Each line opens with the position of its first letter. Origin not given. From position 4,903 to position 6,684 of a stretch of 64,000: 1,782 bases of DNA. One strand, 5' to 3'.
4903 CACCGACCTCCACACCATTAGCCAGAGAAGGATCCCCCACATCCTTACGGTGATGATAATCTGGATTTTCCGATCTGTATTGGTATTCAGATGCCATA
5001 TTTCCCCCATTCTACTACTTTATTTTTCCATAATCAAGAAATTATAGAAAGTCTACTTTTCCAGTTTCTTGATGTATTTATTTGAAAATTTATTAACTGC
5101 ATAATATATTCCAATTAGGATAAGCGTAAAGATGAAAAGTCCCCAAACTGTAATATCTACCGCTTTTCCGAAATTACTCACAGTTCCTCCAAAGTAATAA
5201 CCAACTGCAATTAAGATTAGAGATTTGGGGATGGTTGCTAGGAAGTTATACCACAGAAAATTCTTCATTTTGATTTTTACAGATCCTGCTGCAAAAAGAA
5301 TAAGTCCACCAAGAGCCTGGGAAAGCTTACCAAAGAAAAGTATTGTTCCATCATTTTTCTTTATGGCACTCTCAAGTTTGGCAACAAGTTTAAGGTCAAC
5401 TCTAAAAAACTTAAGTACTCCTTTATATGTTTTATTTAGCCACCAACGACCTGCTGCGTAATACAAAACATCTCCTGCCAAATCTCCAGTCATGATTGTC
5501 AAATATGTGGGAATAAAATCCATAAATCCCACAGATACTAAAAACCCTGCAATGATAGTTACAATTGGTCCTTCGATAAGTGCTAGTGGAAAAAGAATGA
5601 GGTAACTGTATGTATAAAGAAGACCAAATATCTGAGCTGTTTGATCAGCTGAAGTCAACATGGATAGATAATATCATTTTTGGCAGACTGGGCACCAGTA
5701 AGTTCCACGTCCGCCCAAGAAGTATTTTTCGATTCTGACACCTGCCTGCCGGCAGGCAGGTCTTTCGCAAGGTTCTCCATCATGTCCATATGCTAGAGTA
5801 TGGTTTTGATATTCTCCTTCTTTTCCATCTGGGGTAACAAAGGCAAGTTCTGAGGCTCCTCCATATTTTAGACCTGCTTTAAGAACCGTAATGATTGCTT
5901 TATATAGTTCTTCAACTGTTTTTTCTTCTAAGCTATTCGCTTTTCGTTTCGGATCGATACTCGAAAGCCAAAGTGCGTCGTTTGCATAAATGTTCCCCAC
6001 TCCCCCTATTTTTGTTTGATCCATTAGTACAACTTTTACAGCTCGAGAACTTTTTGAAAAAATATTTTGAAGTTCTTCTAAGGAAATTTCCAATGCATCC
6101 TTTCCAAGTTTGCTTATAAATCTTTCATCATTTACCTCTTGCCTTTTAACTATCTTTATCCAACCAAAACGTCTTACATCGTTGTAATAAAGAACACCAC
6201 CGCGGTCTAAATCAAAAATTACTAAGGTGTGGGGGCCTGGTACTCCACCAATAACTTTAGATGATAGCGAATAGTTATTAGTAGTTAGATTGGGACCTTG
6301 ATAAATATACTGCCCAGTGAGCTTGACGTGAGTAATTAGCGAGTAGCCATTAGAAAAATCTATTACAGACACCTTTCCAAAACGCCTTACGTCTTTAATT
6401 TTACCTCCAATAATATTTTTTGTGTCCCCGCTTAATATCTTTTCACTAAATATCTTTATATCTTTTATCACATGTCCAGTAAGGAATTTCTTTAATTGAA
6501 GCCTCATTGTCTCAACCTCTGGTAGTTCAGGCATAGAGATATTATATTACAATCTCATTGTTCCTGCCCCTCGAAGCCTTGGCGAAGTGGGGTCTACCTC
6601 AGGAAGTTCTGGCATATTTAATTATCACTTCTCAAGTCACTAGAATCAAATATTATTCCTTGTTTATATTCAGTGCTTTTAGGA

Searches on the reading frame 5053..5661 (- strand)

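Call 11: search_protein_families(library=pfam, proteins=[window:5053-5661:-])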
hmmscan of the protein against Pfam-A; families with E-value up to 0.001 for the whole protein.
window:5053-5661:- (202 aa): 1 family
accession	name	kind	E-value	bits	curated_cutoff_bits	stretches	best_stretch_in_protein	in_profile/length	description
PF09335.16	VTT_dom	-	3.2e-13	50.6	33.9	1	34-155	6-122/123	VTT domain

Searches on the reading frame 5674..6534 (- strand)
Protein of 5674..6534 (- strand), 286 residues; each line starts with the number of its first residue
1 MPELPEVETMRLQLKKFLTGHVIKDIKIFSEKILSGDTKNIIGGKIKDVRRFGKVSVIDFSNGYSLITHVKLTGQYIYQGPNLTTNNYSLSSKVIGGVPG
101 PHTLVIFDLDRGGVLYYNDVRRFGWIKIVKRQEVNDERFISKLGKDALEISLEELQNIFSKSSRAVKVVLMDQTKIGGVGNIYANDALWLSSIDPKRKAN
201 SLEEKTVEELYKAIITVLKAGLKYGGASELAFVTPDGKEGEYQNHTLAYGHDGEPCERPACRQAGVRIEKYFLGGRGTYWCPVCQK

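Call 11: search_protein_families(library=pfam, proteins=[window:5674-6534:-])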
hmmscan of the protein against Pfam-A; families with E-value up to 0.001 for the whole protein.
window:5674-6534:- (286 aa): 3 families
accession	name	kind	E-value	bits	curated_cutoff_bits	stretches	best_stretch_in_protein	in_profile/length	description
PF01149.29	Fapy_DNA_glyco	-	2.9e-22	80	25.5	1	1-125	1-116/117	Formamidopyrimidine-DNA glycosylase N-terminal domain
PF06831.19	H2TH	-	7.2e-22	77.6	34.7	1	150-228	10-88/93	Formamidopyrimidine-DNA glycosylase H2TH domain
PF06827.20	zf-FPG_IleRS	-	0.00015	22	21.3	1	253-286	1-29/30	Zinc finger found in FPG and IleRS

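Call 22: find_encoding_contigs(protein=window:5674-6534:-, flank=3000, max_places=6)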
Protein window:5674-6534:- (286 aa): 1 contig read that carries it; 1 place shown.
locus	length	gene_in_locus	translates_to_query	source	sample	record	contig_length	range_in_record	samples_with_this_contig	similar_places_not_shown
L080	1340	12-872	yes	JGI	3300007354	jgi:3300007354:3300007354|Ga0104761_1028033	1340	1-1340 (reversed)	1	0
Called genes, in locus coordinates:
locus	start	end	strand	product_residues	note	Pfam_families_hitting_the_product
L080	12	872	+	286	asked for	PF01149:Fapy_DNA_glyco, PF06831:H2TH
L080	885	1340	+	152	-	?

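Call 24: find_related_loci(query=window:5674-6534:-, collection=metagenome_contigs, flank=3000)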
Query window:5674-6534:- (286 aa) in metagenome_contigs; peptide patterns used: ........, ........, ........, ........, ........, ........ (x = any residue, [..] = any of these).
368 stretches matched a pattern; 121 encode a relative of the query (tblastn E <= 1e-3); the best 80 are kept; 80 distinct loci.
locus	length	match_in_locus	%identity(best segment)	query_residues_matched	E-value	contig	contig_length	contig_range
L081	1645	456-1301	75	1-286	3e-154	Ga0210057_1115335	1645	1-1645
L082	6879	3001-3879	67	1-286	1e-131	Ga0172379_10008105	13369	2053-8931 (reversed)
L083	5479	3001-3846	68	1-286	4e-130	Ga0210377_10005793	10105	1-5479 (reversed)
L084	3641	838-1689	65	1-286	1e-130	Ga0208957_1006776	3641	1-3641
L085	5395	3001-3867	66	1-286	9e-127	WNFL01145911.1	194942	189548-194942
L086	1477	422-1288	64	1-286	3e-135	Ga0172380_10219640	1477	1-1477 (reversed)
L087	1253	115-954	65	1-286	1e-133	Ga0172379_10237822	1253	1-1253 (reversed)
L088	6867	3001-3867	65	1-286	3e-122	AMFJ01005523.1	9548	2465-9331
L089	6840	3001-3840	63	1-286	5e-121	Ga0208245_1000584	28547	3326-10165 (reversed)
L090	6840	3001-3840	63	1-286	5e-121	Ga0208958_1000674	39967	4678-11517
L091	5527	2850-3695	64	1-286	1e-120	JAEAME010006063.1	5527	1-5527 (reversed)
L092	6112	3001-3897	60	1-286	7e-120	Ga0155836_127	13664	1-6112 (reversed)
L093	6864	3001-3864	63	1-285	7e-120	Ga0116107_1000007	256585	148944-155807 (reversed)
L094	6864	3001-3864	63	1-285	7e-120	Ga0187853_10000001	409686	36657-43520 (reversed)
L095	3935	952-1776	64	1-286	4e-120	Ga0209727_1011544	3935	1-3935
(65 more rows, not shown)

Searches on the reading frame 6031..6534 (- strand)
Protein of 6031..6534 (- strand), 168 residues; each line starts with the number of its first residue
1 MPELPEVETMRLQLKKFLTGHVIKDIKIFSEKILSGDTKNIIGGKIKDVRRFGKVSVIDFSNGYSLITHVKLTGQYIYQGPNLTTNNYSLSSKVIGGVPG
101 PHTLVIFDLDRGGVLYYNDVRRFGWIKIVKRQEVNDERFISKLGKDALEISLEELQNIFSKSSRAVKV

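Call 70: find_homologous_proteins(query=window:6031-6534:-, max_evalue=1e-20)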
Query seq(168 aa) (168 aa): 1609 proteins with E <= 1e-20 among 2716 candidates; the best 120 are listed.
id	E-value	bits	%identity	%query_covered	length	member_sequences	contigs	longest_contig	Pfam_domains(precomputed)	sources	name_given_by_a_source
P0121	1.9e-103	361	100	100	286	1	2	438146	PF06831.20,PF01149.30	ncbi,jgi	jgi:formamidopyrimidine-DNA glycosylase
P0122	4.2e-68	246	67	100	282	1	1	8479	PF06831.20,PF01149.30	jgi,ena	-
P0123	6.2e-68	246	70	100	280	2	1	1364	PF06831.20,PF01149.30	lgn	-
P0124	1.5e-67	244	70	100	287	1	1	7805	PF06831.20,PF01149.30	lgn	-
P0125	5.2e-67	243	68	100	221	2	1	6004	PF06831.20,PF01149.30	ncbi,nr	ncbi:MAG: hypothetical protein NTZ07_00450 [Candidatus Woesebacteria bacterium]|nr:hypothetical prot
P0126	5.5e-67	242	68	100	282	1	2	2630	PF06831.20,PF01149.30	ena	-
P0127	1.2e-66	241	67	100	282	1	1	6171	PF06831.20,PF01149.30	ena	-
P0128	2.5e-66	240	66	100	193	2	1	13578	PF06831.20,PF01149.30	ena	-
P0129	3.6e-66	240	70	100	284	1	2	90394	PF06831.20,PF01149.30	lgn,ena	-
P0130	1.3e-65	238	66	100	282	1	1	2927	PF06831.20,PF01149.30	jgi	-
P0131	1.4e-65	238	66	100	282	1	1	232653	PF06831.20,PF01149.30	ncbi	-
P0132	2.0e-65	237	67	100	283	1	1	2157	PF06831.20,PF01149.30,PF06827.21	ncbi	-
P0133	3.2e-65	237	66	100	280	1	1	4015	PF06831.20,PF01149.30,PF06827.21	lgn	-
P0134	4.2e-65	236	66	100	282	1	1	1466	PF06831.20,PF01149.30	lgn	-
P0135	1.2e-64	235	67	100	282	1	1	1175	PF06831.20,PF01149.30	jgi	jgi:formamidopyrimidine-DNA glycosylase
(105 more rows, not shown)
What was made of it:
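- The best match to the N-terminal half among 5.8 billion proteins is 70% (call 70), so fast evolution of that half remains possible.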

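Call 82: list_cluster_members(proteins=[P0121, P0001])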
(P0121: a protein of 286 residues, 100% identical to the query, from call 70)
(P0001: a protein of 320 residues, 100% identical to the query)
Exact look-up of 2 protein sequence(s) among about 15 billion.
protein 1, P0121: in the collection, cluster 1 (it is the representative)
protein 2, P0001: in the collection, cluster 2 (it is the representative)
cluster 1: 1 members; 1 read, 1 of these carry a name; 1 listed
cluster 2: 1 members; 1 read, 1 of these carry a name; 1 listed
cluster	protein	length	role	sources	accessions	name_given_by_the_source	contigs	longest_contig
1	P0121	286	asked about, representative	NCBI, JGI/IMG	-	formamidopyrimidine-DNA glycosylase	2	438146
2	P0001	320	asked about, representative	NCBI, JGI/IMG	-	transketolase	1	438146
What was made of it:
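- Tried and rejected: Organism name: the cluster look-up gave none (call 82).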
